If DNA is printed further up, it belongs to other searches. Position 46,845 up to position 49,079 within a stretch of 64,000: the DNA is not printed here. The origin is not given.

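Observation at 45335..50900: Two roughly 1.6-kb arrays of a 66-bp tandem repeat, derived from the 3' coding end of the GLUG genes and placed between each gene's stop and the next gene's promoter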

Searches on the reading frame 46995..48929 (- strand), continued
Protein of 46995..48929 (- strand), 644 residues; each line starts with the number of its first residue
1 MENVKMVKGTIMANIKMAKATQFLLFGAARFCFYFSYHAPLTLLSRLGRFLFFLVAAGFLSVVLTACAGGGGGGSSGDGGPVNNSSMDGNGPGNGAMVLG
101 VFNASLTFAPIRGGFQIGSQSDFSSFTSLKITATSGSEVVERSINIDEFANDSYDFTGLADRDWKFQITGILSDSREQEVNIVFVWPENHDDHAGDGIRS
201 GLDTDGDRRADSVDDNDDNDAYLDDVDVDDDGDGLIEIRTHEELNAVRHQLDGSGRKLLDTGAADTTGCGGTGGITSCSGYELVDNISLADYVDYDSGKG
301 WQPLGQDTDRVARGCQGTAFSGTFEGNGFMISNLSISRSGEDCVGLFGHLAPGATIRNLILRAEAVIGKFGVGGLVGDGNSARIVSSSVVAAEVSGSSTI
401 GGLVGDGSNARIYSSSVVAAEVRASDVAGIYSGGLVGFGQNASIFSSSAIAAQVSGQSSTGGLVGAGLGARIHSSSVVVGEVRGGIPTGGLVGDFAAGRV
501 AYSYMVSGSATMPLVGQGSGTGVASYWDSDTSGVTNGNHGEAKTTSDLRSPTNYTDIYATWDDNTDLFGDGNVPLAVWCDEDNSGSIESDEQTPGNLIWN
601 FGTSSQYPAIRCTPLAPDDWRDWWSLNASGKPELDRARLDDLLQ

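Call 56: find_encoding_contigs(protein=P0020, flank=10000, max_places=2)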
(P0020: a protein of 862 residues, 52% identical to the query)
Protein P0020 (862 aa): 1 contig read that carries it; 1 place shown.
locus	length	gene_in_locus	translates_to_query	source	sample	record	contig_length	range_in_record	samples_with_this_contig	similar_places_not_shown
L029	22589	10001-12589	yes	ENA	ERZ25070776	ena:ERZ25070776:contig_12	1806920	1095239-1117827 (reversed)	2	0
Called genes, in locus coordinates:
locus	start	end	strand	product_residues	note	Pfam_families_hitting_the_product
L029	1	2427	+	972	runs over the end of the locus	-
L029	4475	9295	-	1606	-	PF13156:Mrr_cat_2, PF00270:DEAD, PF04851:ResIII, PF00271:Helicase_C (weak), PF22240:ISP_coupler, PF02384:N6_Mtase (weak), PF07669:Eco57I (weak), PF18135:Type_ISP_C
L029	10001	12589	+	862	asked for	-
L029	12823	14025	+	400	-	PF02441:Flavoprotein, PF04127:DFP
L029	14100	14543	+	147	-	PF22769:DCD, PF00692:dUTPase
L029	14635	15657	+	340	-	PF01075:Glyco_transf_9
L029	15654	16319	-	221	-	PF01936:NYN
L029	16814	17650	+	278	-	-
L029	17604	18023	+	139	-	-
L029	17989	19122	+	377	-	-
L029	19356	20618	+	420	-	PF00696:AA_kinase, PF01842:ACT, PF22468:ACT_9 (weak), PF13840:ACT_7, PF22468:ACT_9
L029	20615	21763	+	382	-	PF00162:PGK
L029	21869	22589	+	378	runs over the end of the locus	PF00768:Peptidase_S11, PF13354:Beta-lactamase2, PF07943:PBP5_C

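Call 57: find_encoding_contigs(protein=P0059, flank=10000, max_places=2)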
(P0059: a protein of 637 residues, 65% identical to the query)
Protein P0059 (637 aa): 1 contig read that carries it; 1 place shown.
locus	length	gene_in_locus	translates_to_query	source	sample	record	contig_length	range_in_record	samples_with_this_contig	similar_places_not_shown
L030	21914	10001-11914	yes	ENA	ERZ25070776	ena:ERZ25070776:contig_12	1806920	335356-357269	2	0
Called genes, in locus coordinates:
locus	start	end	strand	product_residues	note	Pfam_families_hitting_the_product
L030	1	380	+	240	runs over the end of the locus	PF03799:FtsQ_DivIB_C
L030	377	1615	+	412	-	PF11104:PilM_2, PF14450:FtsA, PF02491:SHS2_FTSA, PF06723:MreB_Mbl, PF25216:Volactin (weak), PF14450:FtsA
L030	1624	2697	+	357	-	PF00091:Tubulin, PF12327:FtsZ_C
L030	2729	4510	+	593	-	PF00999:Na_H_Exchanger, PF02254:TrkA_N, PF27452:KefB_C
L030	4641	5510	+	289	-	PF01435:Peptidase_M48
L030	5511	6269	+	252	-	PF00588:SpoU_methylase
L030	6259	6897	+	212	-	PF25087:GMPPB_C (faint), PF00132:Hexapep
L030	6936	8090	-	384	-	PF13660:DUF4147, PF05161:MOFRL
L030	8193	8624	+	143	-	PF00572:Ribosomal_L13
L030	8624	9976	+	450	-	-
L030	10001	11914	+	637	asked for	-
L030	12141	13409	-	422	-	PF03952:Enolase_N, PF00113:Enolase_C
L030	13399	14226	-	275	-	PF00793:DAHP_synth_1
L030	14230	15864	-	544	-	PF06418:CTP_synth_N, PF07722:Peptidase_C26, PF00117:GATase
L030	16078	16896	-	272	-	PF01170:UPF0020 (faint), PF01555:N6_N4_Mtase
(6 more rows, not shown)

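Call 58: find_encoding_contigs(protein=P0019, flank=10000, max_places=2)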
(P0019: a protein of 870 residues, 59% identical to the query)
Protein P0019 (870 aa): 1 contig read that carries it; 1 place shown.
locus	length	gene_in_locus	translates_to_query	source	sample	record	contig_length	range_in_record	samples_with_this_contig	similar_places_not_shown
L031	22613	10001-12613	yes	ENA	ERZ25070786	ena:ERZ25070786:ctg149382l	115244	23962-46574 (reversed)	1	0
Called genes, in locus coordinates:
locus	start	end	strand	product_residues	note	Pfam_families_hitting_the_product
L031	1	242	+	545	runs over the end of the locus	PF07581:Glug (faint)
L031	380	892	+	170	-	PF00004:AAA (weak), PF13238:AAA_18, PF01202:SKI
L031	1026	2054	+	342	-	PF01820:Dala_Dala_lig_N, PF02786:CPSase_L_D2 (weak), PF02222:ATP-grasp, PF07478:Dala_Dala_lig_C, PF13535:ATP-grasp_4 (faint)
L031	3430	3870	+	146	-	PF04290:DctQ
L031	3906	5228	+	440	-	PF06808:DctM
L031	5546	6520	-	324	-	PF05598:DUF772, PF01609:DDE_Tnp_1, PF13359:DDE_Tnp_4, PF13612:DDE_Tnp_1_3, PF13586:DDE_Tnp_1_2 (faint), PF13751:DDE_Tnp_1_6 (weak)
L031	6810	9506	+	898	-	-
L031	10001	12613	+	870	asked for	-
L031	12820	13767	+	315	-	PF03255:ACCA, PF01039:Carboxyl_trans, PF00378:ECH_1 (faint)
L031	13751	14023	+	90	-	PF01715:IPPT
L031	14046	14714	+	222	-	PF01715:IPPT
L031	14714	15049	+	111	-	-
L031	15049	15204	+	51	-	-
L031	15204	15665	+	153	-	PF00588:SpoU_methylase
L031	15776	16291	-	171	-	PF01850:PIN (faint), PF14367:DUF4411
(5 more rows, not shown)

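Call 70: search_protein_families(library=pfam, alignment_id=A1, max_evalue=1)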
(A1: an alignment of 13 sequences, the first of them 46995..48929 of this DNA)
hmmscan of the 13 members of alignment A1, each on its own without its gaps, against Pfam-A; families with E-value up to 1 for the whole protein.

A. member 1, window:46995-48929:- (644 aa): 0 families

B. families by the number of members that match (of 13 scanned): 6 families
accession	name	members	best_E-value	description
PF07581.17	Glug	5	8.1e-10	The GLUG motif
PF02412.23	TSP_3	4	1.8e-26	Thrombospondin type 3 repeat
PF06328.17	Lep_receptor_Ig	1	0.0011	Ig-like C2-type domain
PF22812.1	CR_prot_dom_plant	1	0.015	Plant cysteine-rich protein domain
PF17834.7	GHD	1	0.18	Beta-sandwich domain in beta galactosidase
PF16175.11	DUF4875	1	0.28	Domain of unknown function (DUF4875)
